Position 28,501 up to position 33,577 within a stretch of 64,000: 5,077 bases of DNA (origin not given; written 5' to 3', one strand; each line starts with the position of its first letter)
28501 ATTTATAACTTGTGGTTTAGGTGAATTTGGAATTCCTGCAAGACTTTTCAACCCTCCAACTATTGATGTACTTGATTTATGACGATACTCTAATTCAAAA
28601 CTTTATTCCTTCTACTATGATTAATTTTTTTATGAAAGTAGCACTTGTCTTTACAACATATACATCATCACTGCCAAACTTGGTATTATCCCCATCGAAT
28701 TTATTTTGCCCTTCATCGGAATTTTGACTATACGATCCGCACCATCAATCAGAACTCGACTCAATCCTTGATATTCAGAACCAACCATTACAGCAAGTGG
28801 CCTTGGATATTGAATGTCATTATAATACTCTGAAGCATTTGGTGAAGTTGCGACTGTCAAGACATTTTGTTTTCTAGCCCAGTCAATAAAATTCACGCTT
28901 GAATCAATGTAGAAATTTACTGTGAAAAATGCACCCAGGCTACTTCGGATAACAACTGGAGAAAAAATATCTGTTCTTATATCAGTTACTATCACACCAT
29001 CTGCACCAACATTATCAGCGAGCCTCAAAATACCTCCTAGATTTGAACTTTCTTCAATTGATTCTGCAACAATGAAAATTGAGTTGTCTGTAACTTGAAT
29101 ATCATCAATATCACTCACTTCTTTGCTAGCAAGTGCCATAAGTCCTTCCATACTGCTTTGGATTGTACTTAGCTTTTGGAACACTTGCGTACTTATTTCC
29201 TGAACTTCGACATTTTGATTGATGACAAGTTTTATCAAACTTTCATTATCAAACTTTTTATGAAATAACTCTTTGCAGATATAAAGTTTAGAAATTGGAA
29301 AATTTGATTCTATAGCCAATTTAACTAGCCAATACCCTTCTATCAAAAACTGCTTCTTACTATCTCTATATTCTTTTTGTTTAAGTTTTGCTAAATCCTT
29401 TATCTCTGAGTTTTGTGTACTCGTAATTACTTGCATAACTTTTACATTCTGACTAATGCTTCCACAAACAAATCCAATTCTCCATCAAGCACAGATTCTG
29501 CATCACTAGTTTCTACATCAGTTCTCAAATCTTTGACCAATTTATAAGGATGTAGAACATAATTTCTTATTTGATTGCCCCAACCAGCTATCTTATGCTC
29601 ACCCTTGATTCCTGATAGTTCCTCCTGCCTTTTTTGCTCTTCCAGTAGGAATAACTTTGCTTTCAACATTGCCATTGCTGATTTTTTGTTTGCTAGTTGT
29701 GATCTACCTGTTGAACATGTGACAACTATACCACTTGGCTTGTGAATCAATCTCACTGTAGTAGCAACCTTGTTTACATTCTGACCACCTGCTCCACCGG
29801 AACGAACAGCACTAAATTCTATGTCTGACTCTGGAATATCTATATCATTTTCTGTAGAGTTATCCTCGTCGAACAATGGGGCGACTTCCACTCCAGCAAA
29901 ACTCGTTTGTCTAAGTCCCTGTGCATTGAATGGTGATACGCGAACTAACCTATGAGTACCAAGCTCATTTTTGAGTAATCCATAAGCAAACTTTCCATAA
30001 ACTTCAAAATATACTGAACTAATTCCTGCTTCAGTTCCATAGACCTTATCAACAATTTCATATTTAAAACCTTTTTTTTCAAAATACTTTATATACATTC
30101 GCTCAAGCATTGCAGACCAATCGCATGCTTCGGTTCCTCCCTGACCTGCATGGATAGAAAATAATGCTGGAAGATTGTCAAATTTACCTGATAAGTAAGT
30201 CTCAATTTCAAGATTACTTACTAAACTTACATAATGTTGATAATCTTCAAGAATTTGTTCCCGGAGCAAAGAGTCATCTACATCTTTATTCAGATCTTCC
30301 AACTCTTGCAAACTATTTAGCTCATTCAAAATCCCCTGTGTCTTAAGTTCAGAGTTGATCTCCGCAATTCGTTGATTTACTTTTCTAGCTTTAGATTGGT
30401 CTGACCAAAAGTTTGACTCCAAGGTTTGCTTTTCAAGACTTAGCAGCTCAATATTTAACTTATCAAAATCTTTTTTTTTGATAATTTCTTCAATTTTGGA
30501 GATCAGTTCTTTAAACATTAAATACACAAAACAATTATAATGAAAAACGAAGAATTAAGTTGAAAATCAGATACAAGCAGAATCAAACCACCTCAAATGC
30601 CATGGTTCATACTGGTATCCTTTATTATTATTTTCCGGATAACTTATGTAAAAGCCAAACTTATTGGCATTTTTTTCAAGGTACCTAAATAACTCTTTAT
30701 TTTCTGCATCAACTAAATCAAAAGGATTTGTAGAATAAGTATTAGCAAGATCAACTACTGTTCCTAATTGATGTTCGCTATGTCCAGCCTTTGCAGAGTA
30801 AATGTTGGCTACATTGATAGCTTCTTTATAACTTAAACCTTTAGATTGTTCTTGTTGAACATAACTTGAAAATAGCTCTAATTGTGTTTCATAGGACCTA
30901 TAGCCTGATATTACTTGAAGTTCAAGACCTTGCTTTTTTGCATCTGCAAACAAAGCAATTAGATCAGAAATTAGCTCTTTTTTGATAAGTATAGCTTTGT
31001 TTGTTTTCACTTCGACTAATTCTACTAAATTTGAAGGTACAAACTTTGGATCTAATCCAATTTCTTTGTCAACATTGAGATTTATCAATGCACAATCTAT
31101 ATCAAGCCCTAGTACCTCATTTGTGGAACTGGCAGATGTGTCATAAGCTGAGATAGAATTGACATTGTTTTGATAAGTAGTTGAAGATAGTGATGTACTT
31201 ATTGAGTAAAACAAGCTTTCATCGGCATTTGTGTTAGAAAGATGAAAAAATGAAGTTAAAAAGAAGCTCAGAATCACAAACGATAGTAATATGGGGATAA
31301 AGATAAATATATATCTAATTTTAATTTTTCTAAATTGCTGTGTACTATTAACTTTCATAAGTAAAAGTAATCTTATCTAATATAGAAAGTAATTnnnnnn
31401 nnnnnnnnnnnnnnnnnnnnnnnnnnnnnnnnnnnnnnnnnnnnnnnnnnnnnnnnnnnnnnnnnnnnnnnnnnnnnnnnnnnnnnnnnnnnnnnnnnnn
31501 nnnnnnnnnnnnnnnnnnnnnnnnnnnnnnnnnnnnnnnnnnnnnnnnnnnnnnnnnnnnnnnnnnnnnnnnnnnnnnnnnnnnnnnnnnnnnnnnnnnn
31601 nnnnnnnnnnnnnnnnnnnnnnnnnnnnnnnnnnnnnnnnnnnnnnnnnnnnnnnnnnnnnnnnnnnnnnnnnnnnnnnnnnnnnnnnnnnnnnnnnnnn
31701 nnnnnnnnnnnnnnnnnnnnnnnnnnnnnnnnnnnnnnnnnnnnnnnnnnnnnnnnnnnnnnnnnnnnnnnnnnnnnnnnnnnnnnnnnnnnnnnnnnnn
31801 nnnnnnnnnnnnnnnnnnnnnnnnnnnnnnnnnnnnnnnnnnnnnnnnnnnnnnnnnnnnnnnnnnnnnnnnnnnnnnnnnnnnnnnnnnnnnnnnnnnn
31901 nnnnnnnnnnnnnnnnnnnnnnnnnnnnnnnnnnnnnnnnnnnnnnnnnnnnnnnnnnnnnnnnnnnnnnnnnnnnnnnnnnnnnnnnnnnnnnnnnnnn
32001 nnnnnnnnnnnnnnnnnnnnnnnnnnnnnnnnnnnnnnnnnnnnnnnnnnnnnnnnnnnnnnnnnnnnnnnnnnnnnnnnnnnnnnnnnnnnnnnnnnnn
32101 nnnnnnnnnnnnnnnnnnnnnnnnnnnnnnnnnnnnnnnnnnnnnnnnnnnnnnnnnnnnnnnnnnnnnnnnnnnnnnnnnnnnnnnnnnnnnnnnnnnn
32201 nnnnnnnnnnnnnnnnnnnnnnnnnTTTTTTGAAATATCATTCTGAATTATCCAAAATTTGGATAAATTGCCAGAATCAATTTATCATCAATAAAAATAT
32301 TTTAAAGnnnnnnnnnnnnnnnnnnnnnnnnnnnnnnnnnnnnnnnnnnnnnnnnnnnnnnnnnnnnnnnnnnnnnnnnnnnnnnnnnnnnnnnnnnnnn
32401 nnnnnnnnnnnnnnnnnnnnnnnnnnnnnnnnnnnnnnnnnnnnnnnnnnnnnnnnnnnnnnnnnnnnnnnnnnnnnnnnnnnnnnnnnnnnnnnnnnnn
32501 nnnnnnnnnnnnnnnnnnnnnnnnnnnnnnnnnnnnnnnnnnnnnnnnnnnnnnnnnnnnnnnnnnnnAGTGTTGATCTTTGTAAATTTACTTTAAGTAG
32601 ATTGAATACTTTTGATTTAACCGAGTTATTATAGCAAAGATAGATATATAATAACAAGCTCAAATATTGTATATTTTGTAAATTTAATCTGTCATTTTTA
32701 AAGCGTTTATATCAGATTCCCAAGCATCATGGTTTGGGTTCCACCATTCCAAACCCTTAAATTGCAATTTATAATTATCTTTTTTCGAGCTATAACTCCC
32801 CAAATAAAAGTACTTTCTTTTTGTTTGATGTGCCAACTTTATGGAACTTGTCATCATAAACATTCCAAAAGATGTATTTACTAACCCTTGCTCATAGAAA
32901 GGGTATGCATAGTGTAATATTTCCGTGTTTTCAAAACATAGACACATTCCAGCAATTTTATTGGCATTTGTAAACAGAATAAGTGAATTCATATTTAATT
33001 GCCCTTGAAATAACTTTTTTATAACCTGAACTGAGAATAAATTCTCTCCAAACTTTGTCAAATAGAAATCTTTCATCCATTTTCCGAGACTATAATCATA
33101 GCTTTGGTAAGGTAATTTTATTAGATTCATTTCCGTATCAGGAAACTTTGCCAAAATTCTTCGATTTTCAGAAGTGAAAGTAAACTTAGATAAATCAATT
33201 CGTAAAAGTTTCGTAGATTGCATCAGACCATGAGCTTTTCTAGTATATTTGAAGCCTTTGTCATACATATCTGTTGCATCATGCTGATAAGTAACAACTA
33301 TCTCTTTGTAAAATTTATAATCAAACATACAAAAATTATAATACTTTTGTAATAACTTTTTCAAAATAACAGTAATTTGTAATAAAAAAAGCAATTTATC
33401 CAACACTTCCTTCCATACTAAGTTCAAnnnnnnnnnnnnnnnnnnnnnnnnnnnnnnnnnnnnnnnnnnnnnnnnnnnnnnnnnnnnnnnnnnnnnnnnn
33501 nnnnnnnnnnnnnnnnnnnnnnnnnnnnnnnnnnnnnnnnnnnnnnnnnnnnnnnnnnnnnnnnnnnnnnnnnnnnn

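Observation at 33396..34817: sufB is interrupted by a single in-frame TGA at the position of a conserved Trp codon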

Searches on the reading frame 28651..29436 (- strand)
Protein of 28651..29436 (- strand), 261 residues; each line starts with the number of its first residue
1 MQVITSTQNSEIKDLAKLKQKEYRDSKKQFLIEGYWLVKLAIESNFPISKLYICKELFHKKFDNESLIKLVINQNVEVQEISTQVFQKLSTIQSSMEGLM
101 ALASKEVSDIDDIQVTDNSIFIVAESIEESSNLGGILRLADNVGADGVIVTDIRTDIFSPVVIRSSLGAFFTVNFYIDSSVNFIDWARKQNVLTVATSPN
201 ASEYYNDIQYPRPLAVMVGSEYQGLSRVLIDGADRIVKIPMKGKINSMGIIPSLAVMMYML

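Call 17: search_protein_families(library=pfam, proteins=[window:28651-29436:-], max_evalue=0.001)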
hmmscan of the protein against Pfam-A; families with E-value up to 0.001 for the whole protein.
window:28651-29436:- (261 aa): 3 families
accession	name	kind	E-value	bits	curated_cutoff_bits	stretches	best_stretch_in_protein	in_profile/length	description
PF00588.24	SpoU_methylase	-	2.2e-29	102.8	29.7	1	120-259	2-142/142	SpoU rRNA Methylase family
PF22435.1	MRM3-like_sub_bind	-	2.2e-16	60.4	27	1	9-93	1-77/84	MRM3-like substrate binding domain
PF08032.17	SpoU_sub_bind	-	1.9e-05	25.4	22.8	1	31-101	1-68/76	RNA 2'-O ribose methyltransferase substrate binding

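Call 29: find_encoding_contigs(protein=window:28651-29436:-, flank=6000, max_places=10)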
Protein window:28651-29436:- (261 aa): no gene with exactly this product is on record in the collection.

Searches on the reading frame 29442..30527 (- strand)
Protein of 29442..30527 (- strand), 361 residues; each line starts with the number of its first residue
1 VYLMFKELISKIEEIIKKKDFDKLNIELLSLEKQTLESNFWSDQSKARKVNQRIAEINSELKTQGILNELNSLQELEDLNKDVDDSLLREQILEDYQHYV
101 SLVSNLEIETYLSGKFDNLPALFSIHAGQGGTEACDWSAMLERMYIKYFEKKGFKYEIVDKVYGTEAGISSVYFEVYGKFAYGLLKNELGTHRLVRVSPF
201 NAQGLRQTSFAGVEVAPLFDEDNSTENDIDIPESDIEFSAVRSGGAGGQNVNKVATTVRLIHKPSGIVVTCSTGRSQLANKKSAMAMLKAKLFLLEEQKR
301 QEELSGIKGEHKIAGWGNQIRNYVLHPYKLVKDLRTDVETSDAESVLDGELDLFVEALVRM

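Call 17: search_protein_families(library=pfam, proteins=[window:29442-30527:-], max_evalue=0.001)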
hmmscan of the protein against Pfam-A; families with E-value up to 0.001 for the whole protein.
window:29442-30527:- (361 aa): 2 families
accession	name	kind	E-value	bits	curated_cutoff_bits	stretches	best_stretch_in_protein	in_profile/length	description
PF03462.23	PCRF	-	1.3e-45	156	24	1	27-213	4-194/194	PCRF domain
PF00472.26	RF-1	-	1.7e-35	121.9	35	1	226-335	2-116/116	RF-1 domain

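Call 69: search_protein_families(library=ncbifam, proteins=[window:29442-30527:-], max_evalue=0.00001)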
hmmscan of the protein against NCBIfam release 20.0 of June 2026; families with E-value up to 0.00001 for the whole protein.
window:29442-30527:- (361 aa): 5 families
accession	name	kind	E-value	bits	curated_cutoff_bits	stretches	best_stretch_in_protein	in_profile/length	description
TIGR00020.2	prfB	exception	1.1e-123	412.7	370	1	6-359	2-352/353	peptide chain release factor 2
NF001859.2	PRK00591.1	equivalog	6.5e-60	203.1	400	1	26-359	6-339/347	peptide chain release factor 1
TIGR00019.1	prfA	equivalog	5.4e-59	199.9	423.25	1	21-359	10-347/361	peptide chain release factor 1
TIGR03072.1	release_prfH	equivalog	3e-28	98.7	166.65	1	123-321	3-193/200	peptide chain release factor H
NF006718.0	PRK09256.1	equivalog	6.5e-13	48.6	100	1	226-262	7-43/140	alternative ribosome rescue aminoacyl-tRNA hydrolase ArfB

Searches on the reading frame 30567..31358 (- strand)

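Call 17: search_protein_families(library=pfam, proteins=[window:30567-31358:-], max_evalue=0.001)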
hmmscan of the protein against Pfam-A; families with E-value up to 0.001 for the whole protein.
window:30567-31358:- (263 aa): 1 family
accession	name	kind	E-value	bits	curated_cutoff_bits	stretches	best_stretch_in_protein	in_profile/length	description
PF02557.22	VanY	-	1.4e-34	119.2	25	1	124-258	3-130/132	D-alanyl-D-alanine carboxypeptidase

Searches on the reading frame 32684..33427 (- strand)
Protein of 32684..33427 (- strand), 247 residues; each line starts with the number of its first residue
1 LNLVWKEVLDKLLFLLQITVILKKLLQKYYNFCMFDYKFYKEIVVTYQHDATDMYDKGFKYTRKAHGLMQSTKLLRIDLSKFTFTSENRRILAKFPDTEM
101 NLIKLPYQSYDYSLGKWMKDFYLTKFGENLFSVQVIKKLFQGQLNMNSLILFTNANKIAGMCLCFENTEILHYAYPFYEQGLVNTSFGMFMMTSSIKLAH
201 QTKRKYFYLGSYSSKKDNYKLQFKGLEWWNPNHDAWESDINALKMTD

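Call 17: search_protein_families(library=pfam, proteins=[window:32684-33427:-], max_evalue=0.001)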
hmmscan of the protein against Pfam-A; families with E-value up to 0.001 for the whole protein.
window:32684-33427:- (247 aa): 1 family
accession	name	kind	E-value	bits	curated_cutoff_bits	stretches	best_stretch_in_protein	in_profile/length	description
PF04377.21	ATE_C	-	9.8e-08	33.1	25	1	145-228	35-120/122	Arginine-tRNA-protein transferase, C terminus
